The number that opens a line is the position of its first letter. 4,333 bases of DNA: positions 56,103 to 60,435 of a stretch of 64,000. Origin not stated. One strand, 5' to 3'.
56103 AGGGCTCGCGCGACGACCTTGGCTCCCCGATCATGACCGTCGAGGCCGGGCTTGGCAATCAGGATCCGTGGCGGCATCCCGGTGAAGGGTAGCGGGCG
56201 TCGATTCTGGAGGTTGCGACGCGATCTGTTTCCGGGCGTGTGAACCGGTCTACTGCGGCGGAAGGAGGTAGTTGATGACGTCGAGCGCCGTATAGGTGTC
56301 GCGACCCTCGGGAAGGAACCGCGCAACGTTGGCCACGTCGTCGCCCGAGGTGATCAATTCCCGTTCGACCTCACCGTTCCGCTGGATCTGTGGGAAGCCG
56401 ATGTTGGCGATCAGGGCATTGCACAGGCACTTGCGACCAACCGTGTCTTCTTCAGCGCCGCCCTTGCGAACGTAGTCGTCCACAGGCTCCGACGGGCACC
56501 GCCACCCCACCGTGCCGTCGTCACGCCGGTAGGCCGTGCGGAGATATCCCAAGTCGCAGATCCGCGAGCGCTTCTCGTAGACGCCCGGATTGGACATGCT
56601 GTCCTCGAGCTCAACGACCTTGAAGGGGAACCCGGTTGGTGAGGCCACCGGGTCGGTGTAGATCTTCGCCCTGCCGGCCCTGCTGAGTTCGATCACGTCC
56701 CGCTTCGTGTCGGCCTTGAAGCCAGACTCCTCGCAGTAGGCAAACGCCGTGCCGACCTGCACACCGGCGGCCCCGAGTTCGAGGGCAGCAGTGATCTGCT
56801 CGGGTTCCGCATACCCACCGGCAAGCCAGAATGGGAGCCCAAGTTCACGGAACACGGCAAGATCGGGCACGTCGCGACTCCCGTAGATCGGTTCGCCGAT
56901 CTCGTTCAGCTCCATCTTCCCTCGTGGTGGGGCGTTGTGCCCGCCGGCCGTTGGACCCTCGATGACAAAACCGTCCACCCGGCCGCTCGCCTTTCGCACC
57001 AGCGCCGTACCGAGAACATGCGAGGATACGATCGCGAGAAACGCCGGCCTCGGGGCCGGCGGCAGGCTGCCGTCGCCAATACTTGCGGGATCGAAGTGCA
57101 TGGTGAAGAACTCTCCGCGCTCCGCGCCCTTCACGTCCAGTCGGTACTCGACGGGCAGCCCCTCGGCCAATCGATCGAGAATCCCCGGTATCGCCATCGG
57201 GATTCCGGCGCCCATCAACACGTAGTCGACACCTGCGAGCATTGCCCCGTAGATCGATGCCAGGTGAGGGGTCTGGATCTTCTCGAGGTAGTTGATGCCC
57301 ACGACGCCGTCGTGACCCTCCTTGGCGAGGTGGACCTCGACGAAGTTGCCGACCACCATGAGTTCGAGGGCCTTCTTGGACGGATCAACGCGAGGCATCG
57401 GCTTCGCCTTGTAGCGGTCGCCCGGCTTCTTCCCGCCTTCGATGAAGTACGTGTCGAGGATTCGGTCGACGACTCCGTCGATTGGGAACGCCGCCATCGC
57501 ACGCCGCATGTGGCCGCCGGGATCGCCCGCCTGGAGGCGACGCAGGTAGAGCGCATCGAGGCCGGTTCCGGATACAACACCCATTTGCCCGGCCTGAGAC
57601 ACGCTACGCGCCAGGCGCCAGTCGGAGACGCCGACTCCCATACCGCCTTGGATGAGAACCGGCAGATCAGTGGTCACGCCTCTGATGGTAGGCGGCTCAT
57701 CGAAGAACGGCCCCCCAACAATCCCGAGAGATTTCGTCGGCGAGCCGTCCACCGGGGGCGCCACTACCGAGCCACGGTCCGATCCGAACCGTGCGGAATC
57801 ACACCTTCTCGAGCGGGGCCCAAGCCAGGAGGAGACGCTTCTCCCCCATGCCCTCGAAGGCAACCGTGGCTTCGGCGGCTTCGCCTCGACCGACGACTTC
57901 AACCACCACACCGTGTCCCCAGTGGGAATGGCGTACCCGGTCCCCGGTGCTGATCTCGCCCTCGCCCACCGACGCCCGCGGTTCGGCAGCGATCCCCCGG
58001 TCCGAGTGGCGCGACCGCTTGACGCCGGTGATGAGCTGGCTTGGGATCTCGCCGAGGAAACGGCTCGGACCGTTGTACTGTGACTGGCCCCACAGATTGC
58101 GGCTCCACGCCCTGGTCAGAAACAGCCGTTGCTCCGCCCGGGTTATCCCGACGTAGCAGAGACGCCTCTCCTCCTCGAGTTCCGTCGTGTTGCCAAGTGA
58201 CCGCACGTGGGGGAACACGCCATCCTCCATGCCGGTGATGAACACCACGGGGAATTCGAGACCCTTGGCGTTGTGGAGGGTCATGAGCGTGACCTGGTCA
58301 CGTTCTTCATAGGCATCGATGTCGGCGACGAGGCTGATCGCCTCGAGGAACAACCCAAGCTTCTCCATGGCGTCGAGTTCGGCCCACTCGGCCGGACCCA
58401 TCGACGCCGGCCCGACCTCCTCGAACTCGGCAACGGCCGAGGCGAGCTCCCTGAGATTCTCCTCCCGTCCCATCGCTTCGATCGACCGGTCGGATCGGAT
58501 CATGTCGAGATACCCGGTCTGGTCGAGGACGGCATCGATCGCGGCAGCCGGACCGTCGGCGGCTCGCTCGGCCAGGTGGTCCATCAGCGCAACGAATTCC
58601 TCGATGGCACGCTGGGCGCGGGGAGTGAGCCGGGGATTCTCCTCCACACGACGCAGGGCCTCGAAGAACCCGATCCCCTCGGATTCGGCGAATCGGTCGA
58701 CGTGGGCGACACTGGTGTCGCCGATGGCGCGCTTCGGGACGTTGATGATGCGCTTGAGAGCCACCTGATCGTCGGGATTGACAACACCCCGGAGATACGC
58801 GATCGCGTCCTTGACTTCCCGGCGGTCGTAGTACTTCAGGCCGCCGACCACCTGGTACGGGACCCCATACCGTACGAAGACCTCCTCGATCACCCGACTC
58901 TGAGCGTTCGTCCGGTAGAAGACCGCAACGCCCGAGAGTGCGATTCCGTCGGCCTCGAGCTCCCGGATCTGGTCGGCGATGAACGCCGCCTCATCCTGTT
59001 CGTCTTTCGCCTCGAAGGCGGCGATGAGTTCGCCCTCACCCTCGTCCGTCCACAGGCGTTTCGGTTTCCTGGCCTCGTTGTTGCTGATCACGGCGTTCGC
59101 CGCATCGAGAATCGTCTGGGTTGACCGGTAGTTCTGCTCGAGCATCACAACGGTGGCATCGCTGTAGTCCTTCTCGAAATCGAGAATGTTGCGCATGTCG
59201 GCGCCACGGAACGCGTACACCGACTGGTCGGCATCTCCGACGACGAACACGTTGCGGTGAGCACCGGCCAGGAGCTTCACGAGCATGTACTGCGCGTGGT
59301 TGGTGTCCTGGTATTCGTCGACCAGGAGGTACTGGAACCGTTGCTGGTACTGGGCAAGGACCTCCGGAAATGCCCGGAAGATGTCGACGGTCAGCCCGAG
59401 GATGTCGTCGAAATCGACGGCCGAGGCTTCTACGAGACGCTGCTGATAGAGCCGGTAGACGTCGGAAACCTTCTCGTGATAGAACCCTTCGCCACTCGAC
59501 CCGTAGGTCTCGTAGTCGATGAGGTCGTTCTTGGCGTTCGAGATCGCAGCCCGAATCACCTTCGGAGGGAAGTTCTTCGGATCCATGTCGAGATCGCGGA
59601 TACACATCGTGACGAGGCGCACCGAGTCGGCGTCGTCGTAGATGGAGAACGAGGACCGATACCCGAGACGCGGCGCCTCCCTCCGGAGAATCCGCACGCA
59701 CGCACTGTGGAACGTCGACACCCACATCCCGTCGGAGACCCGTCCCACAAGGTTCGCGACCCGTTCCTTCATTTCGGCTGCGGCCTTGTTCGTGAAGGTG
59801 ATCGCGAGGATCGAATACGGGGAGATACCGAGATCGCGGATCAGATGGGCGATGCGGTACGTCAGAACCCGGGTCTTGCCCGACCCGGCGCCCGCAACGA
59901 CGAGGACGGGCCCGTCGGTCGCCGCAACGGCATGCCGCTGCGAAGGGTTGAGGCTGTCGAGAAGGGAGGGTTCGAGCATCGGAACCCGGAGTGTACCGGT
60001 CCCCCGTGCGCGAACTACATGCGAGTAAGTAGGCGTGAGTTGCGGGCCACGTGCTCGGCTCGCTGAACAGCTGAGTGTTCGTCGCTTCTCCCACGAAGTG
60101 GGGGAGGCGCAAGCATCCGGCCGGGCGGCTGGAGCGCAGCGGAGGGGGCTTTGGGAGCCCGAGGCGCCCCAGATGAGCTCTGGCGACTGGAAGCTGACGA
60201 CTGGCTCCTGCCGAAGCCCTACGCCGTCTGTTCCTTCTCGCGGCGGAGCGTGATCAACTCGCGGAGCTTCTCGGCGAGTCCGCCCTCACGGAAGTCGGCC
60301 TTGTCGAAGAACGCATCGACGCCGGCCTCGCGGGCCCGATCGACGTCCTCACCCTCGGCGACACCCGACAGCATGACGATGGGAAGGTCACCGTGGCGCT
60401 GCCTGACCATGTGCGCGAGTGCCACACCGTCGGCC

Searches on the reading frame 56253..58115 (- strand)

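Call 27: search_protein_families(library=pfam, proteins=[window:56253-58115:-], max_evalue=0.00001)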
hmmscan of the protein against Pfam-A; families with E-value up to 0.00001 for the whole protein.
window:56253-58115:- (621 aa): 1 family
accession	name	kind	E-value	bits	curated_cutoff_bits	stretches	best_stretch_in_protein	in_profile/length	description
PF03060.21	NMO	-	1.7e-18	67.6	28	1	375-476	153-243/331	Nitronate monooxygenase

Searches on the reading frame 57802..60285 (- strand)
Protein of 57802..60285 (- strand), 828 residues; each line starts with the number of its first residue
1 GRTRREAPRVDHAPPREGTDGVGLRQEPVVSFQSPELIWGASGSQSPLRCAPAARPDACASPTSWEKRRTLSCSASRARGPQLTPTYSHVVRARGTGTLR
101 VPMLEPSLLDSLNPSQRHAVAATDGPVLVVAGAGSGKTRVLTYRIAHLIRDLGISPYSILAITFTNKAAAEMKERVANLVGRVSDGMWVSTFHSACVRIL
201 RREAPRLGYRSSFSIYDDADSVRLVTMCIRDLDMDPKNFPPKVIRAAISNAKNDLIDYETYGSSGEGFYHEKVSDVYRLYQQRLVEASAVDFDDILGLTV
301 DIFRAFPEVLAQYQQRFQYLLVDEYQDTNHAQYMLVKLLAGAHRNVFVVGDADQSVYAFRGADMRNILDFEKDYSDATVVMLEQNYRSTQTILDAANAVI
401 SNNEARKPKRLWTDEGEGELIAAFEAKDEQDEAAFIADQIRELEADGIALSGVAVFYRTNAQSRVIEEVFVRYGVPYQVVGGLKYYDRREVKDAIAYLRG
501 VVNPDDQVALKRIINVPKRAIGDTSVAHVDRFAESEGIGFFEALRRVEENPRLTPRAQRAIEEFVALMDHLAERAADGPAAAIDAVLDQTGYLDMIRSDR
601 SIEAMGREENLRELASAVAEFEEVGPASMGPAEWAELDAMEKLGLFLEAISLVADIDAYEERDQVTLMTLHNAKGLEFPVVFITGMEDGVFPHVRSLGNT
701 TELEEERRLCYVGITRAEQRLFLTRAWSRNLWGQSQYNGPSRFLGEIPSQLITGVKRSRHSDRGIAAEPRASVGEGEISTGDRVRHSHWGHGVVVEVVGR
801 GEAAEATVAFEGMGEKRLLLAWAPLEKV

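Call 27: search_protein_families(library=pfam, proteins=[window:57802-60285:-], max_evalue=0.00001)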
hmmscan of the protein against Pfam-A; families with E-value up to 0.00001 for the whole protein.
window:57802-60285:- (828 aa): 7 families
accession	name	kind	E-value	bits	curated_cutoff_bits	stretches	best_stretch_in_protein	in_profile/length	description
PF00580.27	UvrD-helicase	-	4.8e-93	312.2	23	1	112-374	1-270/271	UvrD/REP helicase N-terminal domain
PF13361.12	UvrD_C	-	8e-73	246.3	25.6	1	380-724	1-346/350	UvrD-like helicase C-terminal domain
PF13245.12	AAA_19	-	2.5e-24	86.4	25.1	1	116-360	1-134/134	AAA domain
PF21196.3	PcrA_UvrD_tudor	-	3.4e-15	56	23.9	1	781-827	2-48/48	PcrA/UvrD tudor domain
PF13538.12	UvrD_C_2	-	5.5e-11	42.6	27.4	1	665-723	2-51/52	UvrD-like helicase C-terminal domain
PF13604.12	AAA_30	-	6e-10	39.6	27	0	112-176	2-66/191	AAA domain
PF01443.25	Viral_helicase1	-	1.8e-06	28.4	21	0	298-362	42-104/228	Viral superfamily 1 RNA helicase core domain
